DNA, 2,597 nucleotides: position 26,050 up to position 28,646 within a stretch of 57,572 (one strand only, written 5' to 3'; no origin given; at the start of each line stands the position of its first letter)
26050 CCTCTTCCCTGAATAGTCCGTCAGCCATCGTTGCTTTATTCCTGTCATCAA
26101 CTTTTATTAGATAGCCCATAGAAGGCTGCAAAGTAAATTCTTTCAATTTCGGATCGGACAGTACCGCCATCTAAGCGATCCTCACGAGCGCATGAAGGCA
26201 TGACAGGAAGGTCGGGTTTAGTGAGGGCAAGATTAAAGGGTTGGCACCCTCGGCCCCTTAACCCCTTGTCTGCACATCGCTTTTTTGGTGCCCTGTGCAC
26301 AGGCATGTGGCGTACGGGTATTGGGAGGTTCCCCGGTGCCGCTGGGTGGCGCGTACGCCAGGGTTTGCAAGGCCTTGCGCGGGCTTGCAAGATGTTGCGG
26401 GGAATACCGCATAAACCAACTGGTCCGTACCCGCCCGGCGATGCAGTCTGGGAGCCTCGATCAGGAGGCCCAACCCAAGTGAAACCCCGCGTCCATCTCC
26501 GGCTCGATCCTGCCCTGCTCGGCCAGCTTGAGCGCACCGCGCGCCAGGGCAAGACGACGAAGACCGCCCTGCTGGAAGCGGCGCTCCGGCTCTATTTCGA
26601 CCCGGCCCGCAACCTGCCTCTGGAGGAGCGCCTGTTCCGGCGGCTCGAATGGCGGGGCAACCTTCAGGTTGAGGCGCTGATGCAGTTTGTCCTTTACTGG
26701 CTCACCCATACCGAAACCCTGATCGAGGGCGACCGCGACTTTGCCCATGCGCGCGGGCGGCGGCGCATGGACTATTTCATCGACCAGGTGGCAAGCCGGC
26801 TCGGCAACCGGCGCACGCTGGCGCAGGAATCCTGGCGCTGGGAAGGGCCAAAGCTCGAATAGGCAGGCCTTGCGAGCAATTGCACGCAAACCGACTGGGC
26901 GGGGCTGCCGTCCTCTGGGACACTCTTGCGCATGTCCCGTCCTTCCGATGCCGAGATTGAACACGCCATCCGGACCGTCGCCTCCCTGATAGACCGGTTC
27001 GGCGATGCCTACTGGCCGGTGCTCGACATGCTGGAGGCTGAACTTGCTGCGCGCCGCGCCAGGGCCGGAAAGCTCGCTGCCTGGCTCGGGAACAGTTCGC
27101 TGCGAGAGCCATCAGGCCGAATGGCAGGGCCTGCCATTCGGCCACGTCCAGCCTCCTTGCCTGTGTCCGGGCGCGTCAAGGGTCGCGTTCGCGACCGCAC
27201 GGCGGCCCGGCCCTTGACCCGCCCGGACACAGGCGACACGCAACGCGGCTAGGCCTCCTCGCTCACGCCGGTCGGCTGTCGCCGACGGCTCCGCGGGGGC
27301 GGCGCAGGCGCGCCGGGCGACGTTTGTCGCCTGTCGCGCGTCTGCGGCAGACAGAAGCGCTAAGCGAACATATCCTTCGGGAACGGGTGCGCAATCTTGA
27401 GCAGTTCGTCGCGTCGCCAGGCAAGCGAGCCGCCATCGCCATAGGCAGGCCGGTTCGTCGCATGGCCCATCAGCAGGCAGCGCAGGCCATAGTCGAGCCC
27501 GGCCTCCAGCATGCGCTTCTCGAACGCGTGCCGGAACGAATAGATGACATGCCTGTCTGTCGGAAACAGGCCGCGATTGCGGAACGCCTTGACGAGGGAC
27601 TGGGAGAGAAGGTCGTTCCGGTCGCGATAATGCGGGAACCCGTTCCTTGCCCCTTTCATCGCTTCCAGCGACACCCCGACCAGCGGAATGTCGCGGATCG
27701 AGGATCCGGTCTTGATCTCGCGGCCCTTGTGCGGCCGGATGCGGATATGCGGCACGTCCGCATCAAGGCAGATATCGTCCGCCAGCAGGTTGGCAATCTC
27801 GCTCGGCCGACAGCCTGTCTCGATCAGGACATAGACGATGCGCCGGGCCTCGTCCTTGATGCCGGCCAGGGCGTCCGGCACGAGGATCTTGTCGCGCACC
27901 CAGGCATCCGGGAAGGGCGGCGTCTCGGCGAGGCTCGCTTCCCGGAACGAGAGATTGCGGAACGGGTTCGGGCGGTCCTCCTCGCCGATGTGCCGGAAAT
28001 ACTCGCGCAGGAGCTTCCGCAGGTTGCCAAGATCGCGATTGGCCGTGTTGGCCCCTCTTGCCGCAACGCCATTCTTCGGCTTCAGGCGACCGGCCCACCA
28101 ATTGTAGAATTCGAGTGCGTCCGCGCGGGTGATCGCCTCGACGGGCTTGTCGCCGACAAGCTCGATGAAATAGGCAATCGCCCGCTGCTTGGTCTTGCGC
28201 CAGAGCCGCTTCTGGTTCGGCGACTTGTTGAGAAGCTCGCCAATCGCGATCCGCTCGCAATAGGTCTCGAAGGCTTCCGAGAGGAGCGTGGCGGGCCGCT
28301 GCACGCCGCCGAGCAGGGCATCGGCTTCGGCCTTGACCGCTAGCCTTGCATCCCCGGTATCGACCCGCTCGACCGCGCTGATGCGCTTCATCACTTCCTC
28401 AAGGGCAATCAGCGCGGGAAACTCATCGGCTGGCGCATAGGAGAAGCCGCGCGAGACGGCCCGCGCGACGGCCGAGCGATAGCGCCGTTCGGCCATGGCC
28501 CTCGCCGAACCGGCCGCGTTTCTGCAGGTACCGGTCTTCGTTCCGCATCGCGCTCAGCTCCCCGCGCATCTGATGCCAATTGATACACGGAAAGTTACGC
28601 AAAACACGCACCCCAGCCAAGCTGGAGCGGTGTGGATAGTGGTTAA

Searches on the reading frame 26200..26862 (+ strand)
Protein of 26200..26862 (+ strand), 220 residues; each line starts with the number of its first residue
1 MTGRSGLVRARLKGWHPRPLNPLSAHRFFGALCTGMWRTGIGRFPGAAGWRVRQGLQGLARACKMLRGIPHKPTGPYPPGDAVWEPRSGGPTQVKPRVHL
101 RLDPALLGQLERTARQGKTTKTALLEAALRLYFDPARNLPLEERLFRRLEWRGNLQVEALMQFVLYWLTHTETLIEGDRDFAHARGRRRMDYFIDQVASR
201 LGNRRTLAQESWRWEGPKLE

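Call 3: search_protein_families(library=pfam, proteins=[window:26200-26862:+], max_evalue=0.01)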
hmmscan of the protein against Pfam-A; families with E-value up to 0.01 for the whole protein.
window:26200-26862:+ (220 aa): 1 family
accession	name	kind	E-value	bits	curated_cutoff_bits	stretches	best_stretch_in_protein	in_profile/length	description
PF01402.27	RHH_1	-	0.00086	19.6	20.5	1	97-132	1-36/39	Ribbon-helix-helix protein, copG family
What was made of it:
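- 26200..26862 (+): ORF with a ribbon-helix-helix (CopG-like) motif, divergent from the adaptor operon; possible island regulator. Pfam RHH_1 at E 8.6e-4, residues 97-132, just below cut-off (call 3).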

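Call 6: search_protein_families(library=ncbifam, proteins=[window:26200-26862:+], max_evalue=0.01)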
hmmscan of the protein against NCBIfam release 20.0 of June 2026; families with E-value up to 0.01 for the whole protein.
window:26200-26862:+ (220 aa): 0 families

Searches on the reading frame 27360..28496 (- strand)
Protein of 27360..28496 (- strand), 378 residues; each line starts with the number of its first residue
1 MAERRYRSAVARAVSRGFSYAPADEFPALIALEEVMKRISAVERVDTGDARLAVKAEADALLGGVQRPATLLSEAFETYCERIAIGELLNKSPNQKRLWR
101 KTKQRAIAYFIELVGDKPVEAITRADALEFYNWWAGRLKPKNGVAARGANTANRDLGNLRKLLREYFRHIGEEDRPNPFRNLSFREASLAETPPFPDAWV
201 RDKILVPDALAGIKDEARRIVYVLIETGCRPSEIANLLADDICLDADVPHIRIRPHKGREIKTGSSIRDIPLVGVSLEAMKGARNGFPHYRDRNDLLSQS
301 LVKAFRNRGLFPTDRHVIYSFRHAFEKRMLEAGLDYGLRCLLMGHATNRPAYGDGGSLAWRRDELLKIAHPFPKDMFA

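Call 3: search_protein_families(library=pfam, proteins=[window:27360-28496:-], max_evalue=0.01)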
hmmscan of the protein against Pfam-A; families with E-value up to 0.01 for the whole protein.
window:27360-28496:- (378 aa): 1 family
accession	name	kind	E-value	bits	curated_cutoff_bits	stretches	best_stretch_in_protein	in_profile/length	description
PF00589.27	Phage_integrase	-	9.9e-06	25.9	27.1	1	218-346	25-157/172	Phage integrase family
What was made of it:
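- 27360..28496 (-): Tyrosine recombinase (island integrase). Pfam Phage_integrase at E 1e-5, 25.9 bits against a 27.1 cut-off (call 3).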

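Call 6: search_protein_families(library=ncbifam, proteins=[window:27360-28496:-], max_evalue=0.01)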
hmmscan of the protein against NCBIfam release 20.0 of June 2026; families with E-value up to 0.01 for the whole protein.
window:27360-28496:- (378 aa): 3 families
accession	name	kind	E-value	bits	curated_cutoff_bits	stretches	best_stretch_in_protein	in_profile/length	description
NF040815.2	recomb_XerA_Arch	equivalog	0.00041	20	220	1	215-262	112-159/263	site-specific tyrosine recombinase/integron integrase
TIGR02224.1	recomb_XerC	equivalog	0.0045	16.4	335.15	0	218-346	131-266/295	tyrosine recombinase XerC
NF002331.0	PRK01287.1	subfamily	0.0083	15.1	371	0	208-258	157-203/365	site-specific tyrosine recombinase XerC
